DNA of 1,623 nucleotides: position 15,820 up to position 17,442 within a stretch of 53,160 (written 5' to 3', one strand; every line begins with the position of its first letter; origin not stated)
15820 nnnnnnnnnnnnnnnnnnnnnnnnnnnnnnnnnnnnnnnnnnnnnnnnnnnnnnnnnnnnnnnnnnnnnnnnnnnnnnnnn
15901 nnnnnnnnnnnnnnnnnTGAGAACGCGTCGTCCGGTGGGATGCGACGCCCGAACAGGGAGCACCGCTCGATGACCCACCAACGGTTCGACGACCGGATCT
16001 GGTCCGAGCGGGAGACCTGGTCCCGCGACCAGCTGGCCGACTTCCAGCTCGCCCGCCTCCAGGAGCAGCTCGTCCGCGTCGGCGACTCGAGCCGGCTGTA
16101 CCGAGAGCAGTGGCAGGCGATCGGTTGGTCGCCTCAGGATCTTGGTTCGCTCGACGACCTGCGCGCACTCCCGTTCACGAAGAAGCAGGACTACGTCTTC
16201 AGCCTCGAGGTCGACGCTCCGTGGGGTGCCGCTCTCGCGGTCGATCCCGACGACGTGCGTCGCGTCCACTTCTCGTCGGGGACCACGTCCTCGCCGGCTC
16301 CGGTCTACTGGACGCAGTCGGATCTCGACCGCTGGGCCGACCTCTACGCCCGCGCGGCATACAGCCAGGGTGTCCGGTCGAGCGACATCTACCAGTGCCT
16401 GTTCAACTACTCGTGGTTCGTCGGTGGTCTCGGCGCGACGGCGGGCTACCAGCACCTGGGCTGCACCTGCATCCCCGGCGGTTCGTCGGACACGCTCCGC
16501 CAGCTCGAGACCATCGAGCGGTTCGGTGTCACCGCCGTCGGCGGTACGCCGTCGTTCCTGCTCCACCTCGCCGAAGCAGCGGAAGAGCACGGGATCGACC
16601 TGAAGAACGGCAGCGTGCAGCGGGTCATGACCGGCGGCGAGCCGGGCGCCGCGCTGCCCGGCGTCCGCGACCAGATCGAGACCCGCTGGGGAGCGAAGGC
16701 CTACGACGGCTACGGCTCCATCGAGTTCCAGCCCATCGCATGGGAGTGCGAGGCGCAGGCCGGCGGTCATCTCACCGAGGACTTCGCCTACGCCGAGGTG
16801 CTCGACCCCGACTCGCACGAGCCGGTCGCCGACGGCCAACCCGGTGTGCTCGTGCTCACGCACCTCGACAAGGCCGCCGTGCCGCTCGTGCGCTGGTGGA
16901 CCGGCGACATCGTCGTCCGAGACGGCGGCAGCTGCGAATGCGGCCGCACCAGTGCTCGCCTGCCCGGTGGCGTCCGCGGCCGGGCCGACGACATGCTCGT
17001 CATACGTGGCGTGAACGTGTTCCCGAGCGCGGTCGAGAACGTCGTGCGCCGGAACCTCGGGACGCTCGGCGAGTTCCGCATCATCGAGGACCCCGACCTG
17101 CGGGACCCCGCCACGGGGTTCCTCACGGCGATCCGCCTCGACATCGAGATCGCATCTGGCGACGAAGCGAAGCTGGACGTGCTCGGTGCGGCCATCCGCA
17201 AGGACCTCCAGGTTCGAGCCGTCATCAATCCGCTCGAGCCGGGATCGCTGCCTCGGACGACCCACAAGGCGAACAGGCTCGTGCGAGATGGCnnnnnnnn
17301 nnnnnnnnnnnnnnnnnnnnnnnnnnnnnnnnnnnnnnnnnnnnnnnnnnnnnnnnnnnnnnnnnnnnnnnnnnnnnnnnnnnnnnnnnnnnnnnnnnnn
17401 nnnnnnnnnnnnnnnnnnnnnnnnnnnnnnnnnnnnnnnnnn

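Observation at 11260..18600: Unusual eight-gene operon: sugar-type SBP, ferredoxin, P450, two-subunit CoA-transferase-fold protein, PaaK-like ligase, SDR and PaaI thioesterase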

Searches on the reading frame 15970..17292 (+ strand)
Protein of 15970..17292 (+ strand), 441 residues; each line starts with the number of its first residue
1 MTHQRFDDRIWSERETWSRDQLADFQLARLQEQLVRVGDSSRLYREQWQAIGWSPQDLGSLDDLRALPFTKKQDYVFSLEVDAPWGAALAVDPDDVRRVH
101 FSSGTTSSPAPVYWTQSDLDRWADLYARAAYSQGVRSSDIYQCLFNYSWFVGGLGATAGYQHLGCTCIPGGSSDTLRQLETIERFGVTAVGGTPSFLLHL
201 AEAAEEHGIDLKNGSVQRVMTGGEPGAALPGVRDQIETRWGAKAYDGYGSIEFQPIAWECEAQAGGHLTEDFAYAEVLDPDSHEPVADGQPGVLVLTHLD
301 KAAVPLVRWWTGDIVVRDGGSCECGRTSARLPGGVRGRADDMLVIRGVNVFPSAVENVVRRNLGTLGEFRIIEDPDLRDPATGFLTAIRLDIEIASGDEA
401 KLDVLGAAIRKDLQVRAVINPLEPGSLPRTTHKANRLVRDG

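Call 6: search_protein_families(library=pfam, proteins=[window:15970-17292:+], max_evalue=0.01)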
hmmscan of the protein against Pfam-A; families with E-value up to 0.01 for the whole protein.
seq(441 aa): 2 families
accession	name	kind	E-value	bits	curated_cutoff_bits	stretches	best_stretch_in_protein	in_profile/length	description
PF00501.34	AMP-binding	-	1.5e-18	67.2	29.9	1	87-296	153-374/384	AMP-binding enzyme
PF14535.12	AMP-binding_C_2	-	7.7e-08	32.9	25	1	347-438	1-93/96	AMP-binding enzyme C-terminal domain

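Call 7: search_protein_families(library=ncbifam, proteins=[window:15970-17292:+], max_evalue=0.01)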
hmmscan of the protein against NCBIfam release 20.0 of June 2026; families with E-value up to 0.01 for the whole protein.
seq(441 aa): 26 families (the best 25 are shown)
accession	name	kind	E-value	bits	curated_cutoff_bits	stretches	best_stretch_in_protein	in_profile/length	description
NF041878.1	paak_haloarch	equivalog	2.5e-90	303.1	700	1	11-421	2-401/427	phenylacetate--CoA ligase PaaK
TIGR02155.1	PA_CoA_ligase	equivalog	2.9e-82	276.4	646.3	1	15-438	1-419/422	phenylacetate--CoA ligase PaaK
NF053551.1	FlxY_rubin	equivalog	3.1e-58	197.5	520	1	15-361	2-345/424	flexirubin biosynthesis putative acyl-CoA ligase FlxY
NF045666.1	DVU1553_fam_AMP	equivalog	9.6e-42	143.2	300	1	10-332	11-325/331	DVU_1553 family AMP-dependent CoA ligase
TIGR03335.1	F390_ftsA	equivalog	1.7e-35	122.6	458.7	1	14-359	6-349/445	coenzyme F390 synthetase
NF041217.1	BagE_FevW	exception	2.2e-20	73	800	1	63-436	43-401/424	bagremycin/ferroverdin synthetase BagE/FevW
NF005801.1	PRK07656.1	equivalog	4.3e-09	35.5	657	1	87-222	157-287/500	FadD3 family acyl-CoA ligase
TIGR02262.1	benz_CoA_lig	subfamily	1.4e-08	34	375.25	1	79-359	146-426/508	benzoate-CoA ligase family protein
NF004837.0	PRK06187.1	subfamily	1.2e-07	30.3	476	1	85-257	161-327/531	long-chain-fatty-acid--CoA ligase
NF003313.0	PRK04319.1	equivalog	2.2e-06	26.2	729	1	90-226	205-339/574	acetate--CoA ligase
NF006754.0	PRK09274.1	equivalog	3.3e-06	25.5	478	1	91-257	172-332/555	fatty acid CoA ligase family protein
TIGR01733.1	AA-adenyl-dom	subfamily_domain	4.4e-06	25.7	317.4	1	91-294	117-322/409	amino acid adenylation domain-containing protein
NF045786.1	OlefBLtnSynXan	equivalog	8.6e-06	24.4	900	1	90-257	165-322/544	olefin beta-lactone synthetase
TIGR02304.1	aden_form_hyp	equivalog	4.9e-05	22.5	251.9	1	293-373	281-365/430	F390 synthetase-related protein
NF053567.1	HBDA_AROS1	equivalog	4.9e-05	21.9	1000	1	90-358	167-435/523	3-hydroxybenzoate--CoA ligase HbdA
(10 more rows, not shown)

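Call 38: search_solved_structures(query=window:15970-17292:+, max_evalue=0.001)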
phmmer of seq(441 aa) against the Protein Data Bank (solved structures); distinct sequences matched with E-value up to 0.001: 25.
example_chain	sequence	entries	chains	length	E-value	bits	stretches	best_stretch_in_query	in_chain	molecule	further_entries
4r1l_A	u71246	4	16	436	4.3e-75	256.4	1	10-437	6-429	Phenylacetate-coenzyme A ligase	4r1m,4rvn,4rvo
2y27_A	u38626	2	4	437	3.2e-64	220.5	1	15-438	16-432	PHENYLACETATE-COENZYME A LIGASE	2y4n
6hdw_A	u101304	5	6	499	4e-63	216.9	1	7-440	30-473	2-hydroxyisobutyryl-CoA synthetase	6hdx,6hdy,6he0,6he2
2y4o_A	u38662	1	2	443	4.7e-62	213.4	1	2-437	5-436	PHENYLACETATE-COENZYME A LIGASE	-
9s3l_A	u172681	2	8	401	6.4e-26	94.3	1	57-367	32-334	Phenylacetate-CoA ligase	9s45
6wuq_A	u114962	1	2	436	1.4e-21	80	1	15-356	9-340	AjiA1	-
6siw_B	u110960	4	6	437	2.2e-18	69.4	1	17-328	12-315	PaaK-like ligase (AMP-dependent synthetase and ligase) | AMP-dependent synthetase and ligase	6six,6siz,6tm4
6siw_A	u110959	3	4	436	2.3e-18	69.4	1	17-328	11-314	PaaK-like ligase (AMP-dependent synthetase and ligase) | AMP-dependent synthetase and ligase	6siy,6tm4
5u2a_A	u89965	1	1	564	1.2e-10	44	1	126-378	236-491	AMP-dependent synthetase and ligase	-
2qvx_X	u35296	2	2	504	3.1e-07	32.7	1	177-361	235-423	4-Chlorobenzoate CoA Ligase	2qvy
2v7b_A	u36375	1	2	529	1.4e-06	30.6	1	80-361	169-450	BENZOATE-COENZYME A LIGASE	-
2qvz_X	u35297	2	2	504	2e-06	30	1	177-361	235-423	4-Chlorobenzoate CoA Ligase/Synthetase | 4-Chlorobenzoate CoA Ligase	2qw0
1t5d_X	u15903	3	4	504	6.9e-06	28.3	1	177-361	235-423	4-chlorobenzoyl CoA ligase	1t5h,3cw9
3cw8_X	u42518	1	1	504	7.9e-06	28.1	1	178-361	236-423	4-chlorobenzoyl CoA ligase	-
5bsm_A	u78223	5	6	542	5.3e-05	25.4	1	89-263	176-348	4-coumarate--CoA ligase 2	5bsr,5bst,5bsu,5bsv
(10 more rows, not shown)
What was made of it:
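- On PaaK phenylacetate-CoA ligase (equivalog): Family-level membership (AMP-binding + AMP-binding_C_2; PDB PaaK at 4e-75) is met (calls 6, 38).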

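Call 90: find_homologous_proteins(query=window:15970-17292:+, max_evalue=1e-60)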
Query window:15970-17292:+ (441 aa): 1394 proteins with E <= 1e-60 among 8000 candidates; the best 120 are listed.
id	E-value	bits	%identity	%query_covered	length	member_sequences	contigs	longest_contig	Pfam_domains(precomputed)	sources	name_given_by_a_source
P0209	0.0e+0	1018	100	100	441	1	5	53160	PF00501.35,PF14535.13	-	-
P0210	1.6e-248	843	83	100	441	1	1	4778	PF00501.35,PF14535.13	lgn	-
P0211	2.4e-214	730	73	99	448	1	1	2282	PF00501.35,PF14535.13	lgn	-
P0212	4.0e-200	683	69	98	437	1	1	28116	PF00501.35,PF14535.13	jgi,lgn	jgi:phenylacetate-CoA ligase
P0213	5.6e-199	680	67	100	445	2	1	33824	PF00501.35,PF14535.13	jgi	jgi:phenylacetate-CoA ligase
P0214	1.4e-198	678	68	98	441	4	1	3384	PF00501.35,PF14535.13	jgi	jgi:phenylacetate-CoA ligase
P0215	1.3e-195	669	67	100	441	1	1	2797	PF00501.35,PF14535.13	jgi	jgi:phenylacetate-CoA ligase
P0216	3.7e-194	664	68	98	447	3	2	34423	PF00501.35,PF14535.13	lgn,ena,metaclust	metaclust:\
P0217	3.8e-193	660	67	98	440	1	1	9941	PF00501.35,PF14535.13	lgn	-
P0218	4.0e-192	657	64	100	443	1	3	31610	PF00501.35,PF14535.13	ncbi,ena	-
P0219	5.8e-191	653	65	99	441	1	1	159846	PF00501.35,PF14535.13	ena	-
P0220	1.6e-190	652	64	100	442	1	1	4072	PF00501.35,PF14535.13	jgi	jgi:phenylacetate-CoA ligase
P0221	6.2e-189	647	64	99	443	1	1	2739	PF00501.35,PF14535.13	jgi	jgi:phenylacetate-CoA ligase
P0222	9.4e-189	646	63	100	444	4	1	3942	PF00501.35,PF14535.13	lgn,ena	-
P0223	2.2e-188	645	64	100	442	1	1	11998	PF00501.35,PF14535.13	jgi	jgi:phenylacetate-CoA ligase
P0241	1.6e-182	625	62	100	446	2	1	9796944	PF00501.35,PF14535.13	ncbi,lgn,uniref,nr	ncbi:phenylacetate--CoA ligase family protein [Amycolatopsis sp. FDAARGOS 1241]|uniref:phenylacetate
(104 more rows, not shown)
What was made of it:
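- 15970..17295 (+): PaaK-family acyl-CoA ligase (AMP-binding + AMP-binding_C_2). Scores below the PaaK equivalog cut-off. Calls 6, 7, 38, 90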

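Call 91: find_encoding_contigs(protein=P0241, flank=10000, max_places=1)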
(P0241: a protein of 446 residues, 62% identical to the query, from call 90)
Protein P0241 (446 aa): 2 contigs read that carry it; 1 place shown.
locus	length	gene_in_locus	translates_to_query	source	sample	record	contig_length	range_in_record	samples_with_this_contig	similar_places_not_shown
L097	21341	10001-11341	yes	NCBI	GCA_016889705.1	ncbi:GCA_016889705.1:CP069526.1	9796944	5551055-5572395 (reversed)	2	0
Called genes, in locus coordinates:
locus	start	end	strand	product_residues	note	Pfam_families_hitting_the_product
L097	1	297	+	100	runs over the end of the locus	-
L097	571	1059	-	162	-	PF13577:SnoaL_4, PF12680:SnoaL_2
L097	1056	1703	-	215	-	PF00378:ECH_1, PF16113:ECH_2 (weak)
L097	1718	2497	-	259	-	PF00378:ECH_1, PF16113:ECH_2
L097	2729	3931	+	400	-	PF13458:Peripla_BP_6, PF13433:Peripla_BP_5, PF01094:ANF_receptor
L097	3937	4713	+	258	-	PF00005:ABC_tran, PF12399:BCA_ABC_TP_C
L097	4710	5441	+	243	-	PF00005:ABC_tran, PF13304:AAA_21 (faint)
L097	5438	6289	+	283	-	PF02653:BPD_transp_2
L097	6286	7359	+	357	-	PF02653:BPD_transp_2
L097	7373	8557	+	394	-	PF02771:Acyl-CoA_dh_N, PF02770:Acyl-CoA_dh_M, PF00441:Acyl-CoA_dh_1, PF08028:Acyl-CoA_dh_2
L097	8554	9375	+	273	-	PF04199:Cyclase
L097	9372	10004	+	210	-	PF00440:TetR_N, PF17932:TetR_C_24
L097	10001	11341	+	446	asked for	PF00501:AMP-binding, PF14535:AMP-binding_C_2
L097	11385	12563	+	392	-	PF00108:Thiolase_N, PF00109:ketoacyl-synt (weak), PF02803:Thiolase_C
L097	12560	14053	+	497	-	PF02737:3HCDH_N, PF03446:NAD_binding_2 (weak), PF00725:3HCDH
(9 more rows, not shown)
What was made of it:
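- Amycolatopsis uses a LivK-type importer instead (call 91).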
